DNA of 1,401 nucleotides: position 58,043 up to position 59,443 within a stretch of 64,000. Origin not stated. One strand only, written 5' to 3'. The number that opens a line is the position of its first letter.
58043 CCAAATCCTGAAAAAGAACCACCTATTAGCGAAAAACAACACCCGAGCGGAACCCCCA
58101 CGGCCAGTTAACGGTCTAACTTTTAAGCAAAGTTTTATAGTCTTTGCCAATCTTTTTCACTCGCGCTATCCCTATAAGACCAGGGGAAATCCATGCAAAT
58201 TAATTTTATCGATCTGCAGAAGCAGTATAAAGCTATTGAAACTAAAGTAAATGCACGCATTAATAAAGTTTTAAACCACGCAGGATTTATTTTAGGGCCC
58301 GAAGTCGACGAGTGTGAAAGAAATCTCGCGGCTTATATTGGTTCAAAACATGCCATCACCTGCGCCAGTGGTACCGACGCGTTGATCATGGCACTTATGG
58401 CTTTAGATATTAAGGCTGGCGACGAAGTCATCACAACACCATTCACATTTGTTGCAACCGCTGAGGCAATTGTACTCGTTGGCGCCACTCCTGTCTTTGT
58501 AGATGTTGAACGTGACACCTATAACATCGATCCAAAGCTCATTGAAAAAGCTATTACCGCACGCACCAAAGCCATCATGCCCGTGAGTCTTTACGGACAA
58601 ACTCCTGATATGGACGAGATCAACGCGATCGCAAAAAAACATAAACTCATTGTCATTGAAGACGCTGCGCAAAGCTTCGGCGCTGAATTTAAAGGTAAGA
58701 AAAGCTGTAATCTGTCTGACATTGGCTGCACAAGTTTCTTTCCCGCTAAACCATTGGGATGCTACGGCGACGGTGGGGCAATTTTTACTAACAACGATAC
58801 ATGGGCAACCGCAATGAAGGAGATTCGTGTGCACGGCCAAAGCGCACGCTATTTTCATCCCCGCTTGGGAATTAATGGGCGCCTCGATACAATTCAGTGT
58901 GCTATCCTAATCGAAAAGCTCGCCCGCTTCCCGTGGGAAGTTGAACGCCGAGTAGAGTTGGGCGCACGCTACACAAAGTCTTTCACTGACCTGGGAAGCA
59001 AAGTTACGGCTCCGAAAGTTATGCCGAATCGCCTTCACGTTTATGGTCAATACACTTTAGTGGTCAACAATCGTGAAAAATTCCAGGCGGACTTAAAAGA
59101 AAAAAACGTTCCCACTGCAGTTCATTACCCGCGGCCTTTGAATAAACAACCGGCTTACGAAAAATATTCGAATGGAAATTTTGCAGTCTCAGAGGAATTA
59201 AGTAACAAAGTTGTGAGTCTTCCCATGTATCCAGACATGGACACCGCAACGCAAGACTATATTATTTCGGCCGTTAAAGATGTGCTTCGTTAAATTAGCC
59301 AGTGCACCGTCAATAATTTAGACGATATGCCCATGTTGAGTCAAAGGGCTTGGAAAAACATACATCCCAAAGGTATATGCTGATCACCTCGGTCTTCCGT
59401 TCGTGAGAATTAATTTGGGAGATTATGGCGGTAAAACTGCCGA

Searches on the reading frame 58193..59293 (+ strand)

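Call 69: search_protein_families(library=pfam, proteins=[window:58193-59293:+], max_evalue=0.0001)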
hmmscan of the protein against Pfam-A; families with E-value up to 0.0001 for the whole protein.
window:58193-59293:+ (366 aa): 5 families
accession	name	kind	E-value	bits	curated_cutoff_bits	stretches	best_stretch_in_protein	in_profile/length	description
PF01041.23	DegT_DnrJ_EryC1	-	1.5e-121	406.4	19.8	1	15-361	3-359/360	DegT/DnrJ/EryC1/StrS aminotransferase family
PF00155.27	Aminotran_1_2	-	4.2e-11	43.1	19.7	1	38-212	44-245/361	Aminotransferase class I and II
PF01053.26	Cys_Met_Meta_PP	-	2.1e-08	33.6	27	1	36-160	52-176/381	Cys/Met metabolism PLP-dependent enzyme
PF00266.25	Aminotran_5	-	2.3e-08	33.9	21.5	1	17-179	24-192/371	Aminotransferase class-V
PF01212.27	Beta_elim_lyase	-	6e-05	22.9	27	0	36-165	32-176/288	Beta-eliminating lyase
